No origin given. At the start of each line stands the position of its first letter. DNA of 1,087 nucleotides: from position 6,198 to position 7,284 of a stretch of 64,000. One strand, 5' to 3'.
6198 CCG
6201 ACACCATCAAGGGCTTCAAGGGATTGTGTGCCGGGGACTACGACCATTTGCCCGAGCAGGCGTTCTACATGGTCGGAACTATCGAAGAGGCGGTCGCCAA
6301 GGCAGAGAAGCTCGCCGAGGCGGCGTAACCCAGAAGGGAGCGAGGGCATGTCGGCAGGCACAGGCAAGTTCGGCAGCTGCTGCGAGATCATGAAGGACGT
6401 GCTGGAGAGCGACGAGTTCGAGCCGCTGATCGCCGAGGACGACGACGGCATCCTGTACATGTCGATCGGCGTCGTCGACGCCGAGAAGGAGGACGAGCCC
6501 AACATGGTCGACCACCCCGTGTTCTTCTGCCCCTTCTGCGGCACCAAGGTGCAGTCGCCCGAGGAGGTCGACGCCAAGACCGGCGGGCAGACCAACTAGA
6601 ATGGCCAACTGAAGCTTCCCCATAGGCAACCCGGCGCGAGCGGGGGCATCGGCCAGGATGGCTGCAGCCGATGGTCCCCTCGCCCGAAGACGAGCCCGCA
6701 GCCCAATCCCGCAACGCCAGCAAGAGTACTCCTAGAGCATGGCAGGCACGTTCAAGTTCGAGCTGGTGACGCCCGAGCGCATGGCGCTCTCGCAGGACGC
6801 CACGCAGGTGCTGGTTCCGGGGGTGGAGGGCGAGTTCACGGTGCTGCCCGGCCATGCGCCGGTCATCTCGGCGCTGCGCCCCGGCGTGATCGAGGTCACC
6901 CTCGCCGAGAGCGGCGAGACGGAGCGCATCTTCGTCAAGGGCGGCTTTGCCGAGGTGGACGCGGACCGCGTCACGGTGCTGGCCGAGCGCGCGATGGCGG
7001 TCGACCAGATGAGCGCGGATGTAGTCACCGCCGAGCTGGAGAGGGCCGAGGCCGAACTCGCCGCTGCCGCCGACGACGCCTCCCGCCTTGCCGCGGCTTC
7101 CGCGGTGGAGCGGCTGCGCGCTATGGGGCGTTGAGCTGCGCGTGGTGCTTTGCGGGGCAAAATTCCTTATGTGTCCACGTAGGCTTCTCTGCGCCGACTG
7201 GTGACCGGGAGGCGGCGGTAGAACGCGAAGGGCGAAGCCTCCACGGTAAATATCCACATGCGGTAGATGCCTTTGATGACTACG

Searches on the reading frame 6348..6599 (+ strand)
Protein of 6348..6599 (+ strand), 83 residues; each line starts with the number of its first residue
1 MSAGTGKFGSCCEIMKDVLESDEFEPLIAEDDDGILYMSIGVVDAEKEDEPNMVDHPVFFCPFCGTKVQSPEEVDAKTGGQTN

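Call 52: search_protein_families(library=pfam, proteins=[window:6348-6599:+], max_evalue=1)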
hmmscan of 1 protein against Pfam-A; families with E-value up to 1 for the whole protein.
window:6348-6599:+ (83 aa): 2 families
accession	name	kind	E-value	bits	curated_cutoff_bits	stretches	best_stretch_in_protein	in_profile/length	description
PF03119.21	DNA_ligase_ZBD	-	0.049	14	25.8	1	61-75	2-17/27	NAD-dependent DNA ligase C4 zinc finger domain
PF13821.11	DUF4187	-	0.094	13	29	1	59-82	27-50/54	Domain of unknown function (DUF4187)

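Call 75: search_protein_families(library=ncbifam, proteins=[window:6348-6599:+], max_evalue=1)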
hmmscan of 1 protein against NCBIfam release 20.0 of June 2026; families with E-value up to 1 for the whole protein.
window:6348-6599:+ (83 aa): 0 families

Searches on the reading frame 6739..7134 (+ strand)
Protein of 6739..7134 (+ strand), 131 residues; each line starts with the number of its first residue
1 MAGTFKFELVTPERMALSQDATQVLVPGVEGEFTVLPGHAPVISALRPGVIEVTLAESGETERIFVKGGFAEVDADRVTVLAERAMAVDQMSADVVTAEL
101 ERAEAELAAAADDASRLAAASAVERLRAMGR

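Call 8: search_protein_families(library=ncbifam, proteins=[window:6739-7134:+], max_evalue=1)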
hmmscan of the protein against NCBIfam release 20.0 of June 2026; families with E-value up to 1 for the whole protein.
window:6739-7134:+ (131 aa): 22 families
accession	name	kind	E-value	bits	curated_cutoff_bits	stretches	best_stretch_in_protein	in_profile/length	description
NF001851.0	PRK00571.2-4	equivalog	2.4e-39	134.5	131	1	1-128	1-127/135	F0F1 ATP synthase subunit epsilon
NF011323.0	PRK14736.1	subfamily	1.3e-34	119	145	1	4-127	3-125/133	F0F1 ATP synthase subunit epsilon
TIGR01216.1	ATP_synt_epsi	equivalog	1.1e-31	109.5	67.25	1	4-128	1-124/130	ATP synthase F1 subunit epsilon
NF009980.0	PRK13446.1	equivalog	1.2e-30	106.2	129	1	1-125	1-123/136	F0F1 ATP synthase subunit epsilon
NF009982.0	PRK13448.1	equivalog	2.2e-28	99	146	1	4-113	3-110/135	F0F1 ATP synthase subunit epsilon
NF009978.0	PRK13443.1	equivalog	9.5e-28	97.1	148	1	1-118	1-116/136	F0F1 ATP synthase subunit epsilon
NF009983.0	PRK13449.1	equivalog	1.4e-27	95.8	106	1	5-86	4-85/88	ATP synthase F1 subunit epsilon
NF001847.0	PRK00571.1-4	equivalog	1.5e-22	79.7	135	1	4-122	3-120/139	F0F1 ATP synthase subunit epsilon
NF001846.0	PRK00571.1-3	equivalog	3e-19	69.6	132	1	4-122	3-120/137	F0F1 ATP synthase subunit epsilon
NF009977.0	PRK13442.1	equivalog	1.7e-18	66.7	80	1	4-101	5-101/102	F0F1 ATP synthase subunit epsilon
NF009979.0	PRK13444.1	equivalog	3.9e-18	66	163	1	3-106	4-105/127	F0F1 ATP synthase subunit epsilon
NF011322.0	PRK14735.1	equivalog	1.5e-17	63.8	202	1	6-122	4-117/139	F0F1 ATP synthase subunit epsilon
NF001852.0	PRK00571.2-5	equivalog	1.5e-16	60.8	145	1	7-121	6-120/124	F0F1 ATP synthase subunit epsilon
NF009984.0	PRK13450.1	equivalog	1.7e-15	57.1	164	1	1-125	1-127/133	F0F1 ATP synthase subunit epsilon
NF002403.0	PRK01474.1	equivalog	7.1e-14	52.3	131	1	1-100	1-101/112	F0F1 ATP synthase subunit epsilon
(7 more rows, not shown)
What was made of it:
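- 6739..7134 (+): atpC (F1 epsilon subunit), the last gene of the F1 ATP-synthase gene run and convergent with geneX. Call 8: NF001851, 134.5 bits against a cutoff of 131.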

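Call 38: find_related_loci(query=window:6739-7134:+, collection=metagenome_contigs, flank=5000)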
Query window:6739-7134:+ (131 aa) in metagenome_contigs; peptide patterns used: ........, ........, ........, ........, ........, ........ (x = any residue, [..] = any of these).
600 stretches matched a pattern (row limit reached: there are more); 68 encode a relative of the query (tblastn E <= 1e-3); 68 distinct loci.
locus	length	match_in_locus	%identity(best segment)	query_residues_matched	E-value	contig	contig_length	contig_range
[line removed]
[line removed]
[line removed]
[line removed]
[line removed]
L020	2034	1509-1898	78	1-131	2e-54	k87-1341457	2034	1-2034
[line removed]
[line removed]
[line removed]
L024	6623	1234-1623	67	1-131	8e-48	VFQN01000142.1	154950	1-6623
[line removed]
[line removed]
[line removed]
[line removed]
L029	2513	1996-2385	73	1-131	1e-44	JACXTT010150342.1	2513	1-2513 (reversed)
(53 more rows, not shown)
